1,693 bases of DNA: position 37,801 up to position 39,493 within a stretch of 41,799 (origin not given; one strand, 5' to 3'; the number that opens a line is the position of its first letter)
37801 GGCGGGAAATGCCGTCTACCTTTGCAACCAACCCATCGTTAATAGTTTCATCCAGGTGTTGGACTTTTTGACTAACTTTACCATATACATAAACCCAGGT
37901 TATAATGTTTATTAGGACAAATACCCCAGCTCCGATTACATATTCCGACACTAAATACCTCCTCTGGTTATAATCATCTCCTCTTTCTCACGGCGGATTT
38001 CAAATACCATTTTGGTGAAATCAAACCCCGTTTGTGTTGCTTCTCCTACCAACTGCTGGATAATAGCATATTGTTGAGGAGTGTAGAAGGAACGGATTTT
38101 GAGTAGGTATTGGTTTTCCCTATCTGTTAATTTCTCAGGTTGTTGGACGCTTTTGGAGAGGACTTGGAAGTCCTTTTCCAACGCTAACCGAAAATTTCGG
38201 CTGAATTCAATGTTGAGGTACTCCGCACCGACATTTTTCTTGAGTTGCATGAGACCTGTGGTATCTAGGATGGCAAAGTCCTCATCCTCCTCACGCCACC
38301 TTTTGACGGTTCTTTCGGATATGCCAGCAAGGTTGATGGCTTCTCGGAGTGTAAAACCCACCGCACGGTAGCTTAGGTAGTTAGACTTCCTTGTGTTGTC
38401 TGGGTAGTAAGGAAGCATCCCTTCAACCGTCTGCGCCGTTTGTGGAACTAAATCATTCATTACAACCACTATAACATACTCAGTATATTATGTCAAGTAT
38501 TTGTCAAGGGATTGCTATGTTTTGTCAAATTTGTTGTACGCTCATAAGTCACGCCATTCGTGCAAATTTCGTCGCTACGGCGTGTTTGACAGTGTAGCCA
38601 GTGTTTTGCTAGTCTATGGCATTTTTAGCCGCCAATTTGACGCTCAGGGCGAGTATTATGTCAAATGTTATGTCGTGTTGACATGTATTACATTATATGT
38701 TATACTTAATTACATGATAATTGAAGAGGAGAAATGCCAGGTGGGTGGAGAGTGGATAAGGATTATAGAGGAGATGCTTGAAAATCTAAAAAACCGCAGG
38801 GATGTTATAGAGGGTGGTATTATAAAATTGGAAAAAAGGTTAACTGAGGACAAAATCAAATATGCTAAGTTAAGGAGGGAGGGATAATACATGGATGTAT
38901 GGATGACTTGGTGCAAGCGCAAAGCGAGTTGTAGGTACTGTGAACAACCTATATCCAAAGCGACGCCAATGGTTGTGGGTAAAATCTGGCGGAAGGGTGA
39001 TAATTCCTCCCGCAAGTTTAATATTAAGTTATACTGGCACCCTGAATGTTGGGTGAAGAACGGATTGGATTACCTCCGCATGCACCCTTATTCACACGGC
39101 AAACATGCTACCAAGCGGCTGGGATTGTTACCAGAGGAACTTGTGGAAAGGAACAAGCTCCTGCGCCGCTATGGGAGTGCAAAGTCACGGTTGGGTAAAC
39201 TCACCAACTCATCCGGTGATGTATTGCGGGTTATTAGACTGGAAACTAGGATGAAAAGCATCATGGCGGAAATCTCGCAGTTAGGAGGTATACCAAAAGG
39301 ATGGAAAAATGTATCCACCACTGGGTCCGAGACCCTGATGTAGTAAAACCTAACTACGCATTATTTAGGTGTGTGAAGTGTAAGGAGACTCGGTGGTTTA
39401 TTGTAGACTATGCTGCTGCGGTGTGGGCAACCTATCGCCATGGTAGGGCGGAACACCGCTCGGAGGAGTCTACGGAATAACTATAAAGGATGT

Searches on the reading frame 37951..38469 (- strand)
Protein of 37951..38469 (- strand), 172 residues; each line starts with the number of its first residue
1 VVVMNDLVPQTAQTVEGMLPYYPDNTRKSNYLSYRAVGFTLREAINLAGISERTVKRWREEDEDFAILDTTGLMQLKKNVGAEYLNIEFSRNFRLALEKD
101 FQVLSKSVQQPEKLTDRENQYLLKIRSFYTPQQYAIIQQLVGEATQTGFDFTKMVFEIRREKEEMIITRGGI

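Call 58: search_protein_families(library=pfam, proteins=[window:37951-38469:-], max_evalue=0.01)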
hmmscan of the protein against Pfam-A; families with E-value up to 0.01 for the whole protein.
window:37951-38469:- (172 aa): 0 families

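Call 115: search_solved_structures(query=window:37951-38469:-, max_evalue=1)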
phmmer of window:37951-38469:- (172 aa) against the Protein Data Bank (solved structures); distinct sequences matched with E-value up to 1: 4.
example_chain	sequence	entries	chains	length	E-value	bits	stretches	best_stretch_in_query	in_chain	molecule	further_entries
7o9f_A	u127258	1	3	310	0.53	13.6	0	39-89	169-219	Signal recognition particle protein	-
4ua1_A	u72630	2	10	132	0.68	13.3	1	7-72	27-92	Regulatory protein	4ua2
2x48_A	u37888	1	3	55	0.72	13.2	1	34-60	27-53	CAG38821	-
7o5b_g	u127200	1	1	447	0.9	12.9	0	39-89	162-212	Signal recognition particle protein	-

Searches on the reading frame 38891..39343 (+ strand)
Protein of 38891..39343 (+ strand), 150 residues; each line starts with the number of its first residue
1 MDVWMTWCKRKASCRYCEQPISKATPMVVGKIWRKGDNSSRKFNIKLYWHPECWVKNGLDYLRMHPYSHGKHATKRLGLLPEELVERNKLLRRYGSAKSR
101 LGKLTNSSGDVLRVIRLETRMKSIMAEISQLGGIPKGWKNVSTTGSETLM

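Call 58: search_protein_families(library=pfam, proteins=[window:38891-39343:+], max_evalue=0.01)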
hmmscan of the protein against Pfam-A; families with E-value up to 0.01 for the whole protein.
window:38891-39343:+ (150 aa): 1 family
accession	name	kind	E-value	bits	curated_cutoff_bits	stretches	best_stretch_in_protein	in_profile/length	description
PF00645.25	zf-PARP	-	0.0029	18.7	39.3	1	10-60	6-55/87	Poly(ADP-ribose) polymerase and DNA-Ligase Zn-finger region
